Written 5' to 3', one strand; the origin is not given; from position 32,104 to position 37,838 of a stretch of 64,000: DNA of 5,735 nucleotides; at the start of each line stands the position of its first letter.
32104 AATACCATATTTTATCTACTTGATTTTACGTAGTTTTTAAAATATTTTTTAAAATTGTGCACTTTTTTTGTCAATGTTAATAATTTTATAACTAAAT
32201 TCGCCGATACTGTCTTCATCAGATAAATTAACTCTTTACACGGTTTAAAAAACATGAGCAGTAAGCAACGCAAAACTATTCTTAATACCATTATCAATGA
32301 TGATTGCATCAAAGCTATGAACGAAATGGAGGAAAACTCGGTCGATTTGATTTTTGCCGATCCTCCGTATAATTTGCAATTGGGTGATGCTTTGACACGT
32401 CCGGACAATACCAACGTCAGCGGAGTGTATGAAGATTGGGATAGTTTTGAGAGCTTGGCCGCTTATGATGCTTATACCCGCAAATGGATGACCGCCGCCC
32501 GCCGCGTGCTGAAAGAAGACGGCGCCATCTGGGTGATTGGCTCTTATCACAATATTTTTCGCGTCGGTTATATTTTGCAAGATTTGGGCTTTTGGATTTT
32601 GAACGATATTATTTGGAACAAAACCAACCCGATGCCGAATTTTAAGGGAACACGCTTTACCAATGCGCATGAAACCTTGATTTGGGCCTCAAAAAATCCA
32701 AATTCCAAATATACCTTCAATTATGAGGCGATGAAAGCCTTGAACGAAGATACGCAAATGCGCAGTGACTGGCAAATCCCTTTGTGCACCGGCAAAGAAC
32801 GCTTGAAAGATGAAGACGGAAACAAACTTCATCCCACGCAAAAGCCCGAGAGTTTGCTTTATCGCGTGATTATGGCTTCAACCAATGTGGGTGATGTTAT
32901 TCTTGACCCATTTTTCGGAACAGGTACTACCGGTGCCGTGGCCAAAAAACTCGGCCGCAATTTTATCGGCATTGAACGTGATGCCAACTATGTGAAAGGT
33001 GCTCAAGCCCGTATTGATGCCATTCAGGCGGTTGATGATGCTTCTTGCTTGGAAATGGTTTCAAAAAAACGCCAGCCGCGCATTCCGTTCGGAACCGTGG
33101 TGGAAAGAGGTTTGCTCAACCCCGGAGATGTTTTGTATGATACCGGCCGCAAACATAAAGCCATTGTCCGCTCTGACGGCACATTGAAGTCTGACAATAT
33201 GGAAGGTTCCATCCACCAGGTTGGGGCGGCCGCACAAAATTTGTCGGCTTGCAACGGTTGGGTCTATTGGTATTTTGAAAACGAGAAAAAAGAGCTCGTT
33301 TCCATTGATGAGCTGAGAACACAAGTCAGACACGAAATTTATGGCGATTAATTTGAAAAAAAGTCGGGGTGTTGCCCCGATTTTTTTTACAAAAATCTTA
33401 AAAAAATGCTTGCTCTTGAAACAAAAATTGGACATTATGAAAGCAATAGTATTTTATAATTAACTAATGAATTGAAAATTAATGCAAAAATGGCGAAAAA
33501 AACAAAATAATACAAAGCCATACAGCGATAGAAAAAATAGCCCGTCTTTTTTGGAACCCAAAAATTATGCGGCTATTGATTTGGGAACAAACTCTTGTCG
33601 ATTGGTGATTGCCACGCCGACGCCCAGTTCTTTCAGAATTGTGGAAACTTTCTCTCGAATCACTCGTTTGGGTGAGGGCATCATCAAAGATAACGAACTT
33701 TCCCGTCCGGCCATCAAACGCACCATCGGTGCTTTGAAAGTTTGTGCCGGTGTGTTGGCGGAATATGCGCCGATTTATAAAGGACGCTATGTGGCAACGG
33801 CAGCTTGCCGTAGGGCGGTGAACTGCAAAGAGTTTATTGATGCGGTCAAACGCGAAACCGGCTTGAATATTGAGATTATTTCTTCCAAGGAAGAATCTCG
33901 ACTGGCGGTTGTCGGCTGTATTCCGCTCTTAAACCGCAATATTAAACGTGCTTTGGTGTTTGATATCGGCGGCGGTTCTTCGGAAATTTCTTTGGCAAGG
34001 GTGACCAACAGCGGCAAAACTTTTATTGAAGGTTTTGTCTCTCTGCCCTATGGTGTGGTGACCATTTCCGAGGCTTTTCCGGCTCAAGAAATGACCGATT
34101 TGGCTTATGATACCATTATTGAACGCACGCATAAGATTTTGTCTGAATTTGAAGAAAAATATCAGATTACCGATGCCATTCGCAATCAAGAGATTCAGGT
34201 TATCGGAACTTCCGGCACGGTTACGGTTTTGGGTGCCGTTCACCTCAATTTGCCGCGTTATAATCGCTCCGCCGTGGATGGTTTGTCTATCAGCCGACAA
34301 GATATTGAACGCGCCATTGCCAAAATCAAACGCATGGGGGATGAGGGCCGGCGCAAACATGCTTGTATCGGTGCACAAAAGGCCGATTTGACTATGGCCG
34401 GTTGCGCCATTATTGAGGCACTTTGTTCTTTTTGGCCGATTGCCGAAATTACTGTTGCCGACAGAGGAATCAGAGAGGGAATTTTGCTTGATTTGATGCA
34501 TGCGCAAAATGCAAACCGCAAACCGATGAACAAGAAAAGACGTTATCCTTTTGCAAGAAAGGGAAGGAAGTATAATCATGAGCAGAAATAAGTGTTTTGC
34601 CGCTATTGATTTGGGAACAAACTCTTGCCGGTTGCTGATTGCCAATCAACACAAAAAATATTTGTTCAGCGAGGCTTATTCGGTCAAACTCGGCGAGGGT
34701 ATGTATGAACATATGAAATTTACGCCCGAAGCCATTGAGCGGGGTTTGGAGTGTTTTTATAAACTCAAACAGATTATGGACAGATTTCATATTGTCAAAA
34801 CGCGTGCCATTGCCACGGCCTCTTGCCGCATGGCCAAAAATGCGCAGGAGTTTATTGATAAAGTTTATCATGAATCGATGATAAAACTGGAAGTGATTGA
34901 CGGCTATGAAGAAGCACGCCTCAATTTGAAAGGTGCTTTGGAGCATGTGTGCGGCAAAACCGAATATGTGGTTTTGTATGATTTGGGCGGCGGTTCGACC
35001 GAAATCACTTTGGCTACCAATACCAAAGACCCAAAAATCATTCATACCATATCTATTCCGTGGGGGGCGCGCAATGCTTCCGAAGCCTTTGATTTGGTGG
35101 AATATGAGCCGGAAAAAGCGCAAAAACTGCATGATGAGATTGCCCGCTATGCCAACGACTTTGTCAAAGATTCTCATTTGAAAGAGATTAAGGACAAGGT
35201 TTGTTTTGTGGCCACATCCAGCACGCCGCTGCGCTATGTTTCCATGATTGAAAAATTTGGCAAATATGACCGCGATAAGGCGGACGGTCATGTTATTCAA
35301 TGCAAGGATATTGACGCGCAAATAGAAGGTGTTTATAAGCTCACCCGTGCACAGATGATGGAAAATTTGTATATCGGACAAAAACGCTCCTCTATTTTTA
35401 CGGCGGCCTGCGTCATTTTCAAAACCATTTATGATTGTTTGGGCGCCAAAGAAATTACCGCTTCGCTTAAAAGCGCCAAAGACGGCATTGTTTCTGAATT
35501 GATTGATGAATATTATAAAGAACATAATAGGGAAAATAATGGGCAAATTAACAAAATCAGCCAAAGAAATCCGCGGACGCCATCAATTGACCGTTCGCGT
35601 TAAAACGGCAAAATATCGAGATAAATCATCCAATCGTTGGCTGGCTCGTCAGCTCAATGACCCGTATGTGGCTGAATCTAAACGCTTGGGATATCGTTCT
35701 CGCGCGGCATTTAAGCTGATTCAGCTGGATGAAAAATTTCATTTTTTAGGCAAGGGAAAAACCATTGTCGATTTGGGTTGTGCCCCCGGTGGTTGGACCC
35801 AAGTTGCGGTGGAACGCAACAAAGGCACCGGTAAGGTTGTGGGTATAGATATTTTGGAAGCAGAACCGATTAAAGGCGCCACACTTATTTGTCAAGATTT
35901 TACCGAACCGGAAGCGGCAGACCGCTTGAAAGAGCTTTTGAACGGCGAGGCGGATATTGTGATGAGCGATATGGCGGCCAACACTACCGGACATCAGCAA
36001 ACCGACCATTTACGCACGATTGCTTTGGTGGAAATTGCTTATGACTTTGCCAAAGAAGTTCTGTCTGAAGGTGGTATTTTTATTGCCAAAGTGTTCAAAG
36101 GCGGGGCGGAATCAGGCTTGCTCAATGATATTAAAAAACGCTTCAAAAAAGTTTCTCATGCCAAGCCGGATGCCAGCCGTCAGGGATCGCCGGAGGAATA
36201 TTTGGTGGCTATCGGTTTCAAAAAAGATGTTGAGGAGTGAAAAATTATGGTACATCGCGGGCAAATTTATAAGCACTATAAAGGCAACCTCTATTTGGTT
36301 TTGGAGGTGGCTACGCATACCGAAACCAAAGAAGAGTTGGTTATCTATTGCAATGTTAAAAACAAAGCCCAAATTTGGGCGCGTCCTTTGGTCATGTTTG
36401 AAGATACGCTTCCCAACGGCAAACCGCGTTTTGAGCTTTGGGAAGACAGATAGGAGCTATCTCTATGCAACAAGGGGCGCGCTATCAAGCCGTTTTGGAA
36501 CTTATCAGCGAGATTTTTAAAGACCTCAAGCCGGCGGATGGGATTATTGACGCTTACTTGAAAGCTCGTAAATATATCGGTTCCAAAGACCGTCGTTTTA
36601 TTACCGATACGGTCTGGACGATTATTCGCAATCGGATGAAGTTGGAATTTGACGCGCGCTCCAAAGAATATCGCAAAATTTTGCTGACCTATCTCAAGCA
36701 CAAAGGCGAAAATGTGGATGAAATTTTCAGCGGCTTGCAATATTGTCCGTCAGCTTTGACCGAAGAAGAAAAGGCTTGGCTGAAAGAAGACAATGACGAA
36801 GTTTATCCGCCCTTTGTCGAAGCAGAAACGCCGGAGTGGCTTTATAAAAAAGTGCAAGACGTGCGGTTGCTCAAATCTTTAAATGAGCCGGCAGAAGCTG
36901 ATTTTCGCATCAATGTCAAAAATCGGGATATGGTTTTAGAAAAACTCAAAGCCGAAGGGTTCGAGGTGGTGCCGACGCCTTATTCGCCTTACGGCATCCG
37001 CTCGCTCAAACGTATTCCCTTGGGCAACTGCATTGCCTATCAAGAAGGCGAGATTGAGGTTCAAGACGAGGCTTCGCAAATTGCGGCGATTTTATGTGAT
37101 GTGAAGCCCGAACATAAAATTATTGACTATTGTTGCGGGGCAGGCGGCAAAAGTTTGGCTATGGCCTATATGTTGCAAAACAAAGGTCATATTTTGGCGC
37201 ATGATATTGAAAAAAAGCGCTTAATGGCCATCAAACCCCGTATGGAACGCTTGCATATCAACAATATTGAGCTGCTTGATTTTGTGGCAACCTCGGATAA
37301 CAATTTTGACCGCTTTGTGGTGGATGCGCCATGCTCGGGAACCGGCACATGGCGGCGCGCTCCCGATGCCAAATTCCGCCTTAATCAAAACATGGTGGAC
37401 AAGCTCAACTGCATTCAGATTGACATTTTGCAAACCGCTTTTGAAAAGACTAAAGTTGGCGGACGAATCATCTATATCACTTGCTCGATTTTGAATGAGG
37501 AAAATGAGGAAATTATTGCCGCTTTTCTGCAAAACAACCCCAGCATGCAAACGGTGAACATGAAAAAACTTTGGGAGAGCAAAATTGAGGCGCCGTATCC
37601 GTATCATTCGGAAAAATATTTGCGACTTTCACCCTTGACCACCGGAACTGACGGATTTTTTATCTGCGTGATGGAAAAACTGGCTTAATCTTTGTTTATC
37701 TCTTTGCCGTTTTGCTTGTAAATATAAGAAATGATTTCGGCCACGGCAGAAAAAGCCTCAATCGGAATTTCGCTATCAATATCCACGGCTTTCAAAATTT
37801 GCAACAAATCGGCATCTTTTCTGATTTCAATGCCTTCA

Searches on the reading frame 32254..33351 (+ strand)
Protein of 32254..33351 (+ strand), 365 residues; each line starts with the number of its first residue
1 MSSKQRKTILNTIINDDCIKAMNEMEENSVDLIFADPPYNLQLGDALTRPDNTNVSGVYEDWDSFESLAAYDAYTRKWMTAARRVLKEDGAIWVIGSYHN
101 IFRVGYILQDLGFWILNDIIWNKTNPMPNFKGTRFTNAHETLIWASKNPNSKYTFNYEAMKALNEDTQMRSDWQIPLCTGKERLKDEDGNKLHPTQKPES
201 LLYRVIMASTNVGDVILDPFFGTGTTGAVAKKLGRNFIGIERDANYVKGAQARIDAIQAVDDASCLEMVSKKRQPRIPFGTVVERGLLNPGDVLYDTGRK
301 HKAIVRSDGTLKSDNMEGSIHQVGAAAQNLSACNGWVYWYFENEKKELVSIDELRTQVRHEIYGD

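Call 45: search_protein_families(library=pfam, proteins=[window:32254-33351:+], max_evalue=0.0001)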
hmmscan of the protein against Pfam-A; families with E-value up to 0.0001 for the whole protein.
window:32254-33351:+ (365 aa): 2 families
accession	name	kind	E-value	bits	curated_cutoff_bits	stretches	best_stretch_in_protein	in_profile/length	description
PF01555.25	N6_N4_Mtase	-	1.5e-68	231.5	26.7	1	30-251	1-220/221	DNA methylase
PF18755.6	RAMA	-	3.6e-16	59.5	35.2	1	268-360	10-103/107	Restriction Enzyme Adenine Methylase Associated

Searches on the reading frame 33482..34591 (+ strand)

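Call 45: search_protein_families(library=pfam, proteins=[window:33482-34591:+], max_evalue=0.0001)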
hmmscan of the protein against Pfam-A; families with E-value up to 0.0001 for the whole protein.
window:33482-34591:+ (369 aa): 1 family
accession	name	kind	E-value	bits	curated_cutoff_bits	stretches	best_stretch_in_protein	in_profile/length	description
PF02541.22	Ppx-GppA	-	2.8e-45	155.4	27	1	42-340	1-283/285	Ppx/GppA phosphatase family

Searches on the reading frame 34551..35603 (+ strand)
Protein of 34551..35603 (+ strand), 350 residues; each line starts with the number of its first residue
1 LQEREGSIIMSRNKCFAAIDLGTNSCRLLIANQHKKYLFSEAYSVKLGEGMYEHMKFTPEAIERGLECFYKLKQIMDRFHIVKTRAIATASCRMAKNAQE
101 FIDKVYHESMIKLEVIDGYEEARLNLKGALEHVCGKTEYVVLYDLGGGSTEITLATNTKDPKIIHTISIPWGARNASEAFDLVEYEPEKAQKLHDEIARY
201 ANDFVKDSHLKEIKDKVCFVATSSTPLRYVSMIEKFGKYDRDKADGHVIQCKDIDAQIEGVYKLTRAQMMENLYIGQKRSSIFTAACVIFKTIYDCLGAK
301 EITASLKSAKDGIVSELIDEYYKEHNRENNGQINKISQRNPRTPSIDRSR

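Call 45: search_protein_families(library=pfam, proteins=[window:34551-35603:+], max_evalue=0.0001)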
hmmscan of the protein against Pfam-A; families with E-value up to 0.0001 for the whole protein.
window:34551-35603:+ (350 aa): 1 family
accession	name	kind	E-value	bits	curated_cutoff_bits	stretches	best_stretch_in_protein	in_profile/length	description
PF02541.22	Ppx-GppA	-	3e-36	125.8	27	1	32-318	7-282/285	Ppx/GppA phosphatase family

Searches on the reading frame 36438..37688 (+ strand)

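Call 45: search_protein_families(library=pfam, proteins=[window:36438-37688:+], max_evalue=0.0001)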
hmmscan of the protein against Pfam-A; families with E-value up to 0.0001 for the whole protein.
window:36438-37688:+ (416 aa): 4 families
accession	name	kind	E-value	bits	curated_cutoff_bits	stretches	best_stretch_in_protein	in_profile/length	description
PF01189.24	Methyltr_RsmB-F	-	1.1e-40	139.9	27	1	219-411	3-197/199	16S rRNA methyltransferase RsmB/F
PF13847.12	Methyltransf_31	-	2.8e-07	30.7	27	1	225-373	4-132/145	Methyltransferase domain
PF22458.1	RsmF-B_ferredox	-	3e-05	24.5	27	0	132-188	2-66/74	Methyltr_RsmF/B-like, ferredoxin-like domain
PF01209.24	Ubie_methyltran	-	8.9e-05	22.4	20.1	0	222-284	45-107/233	ubiE/COQ5 methyltransferase family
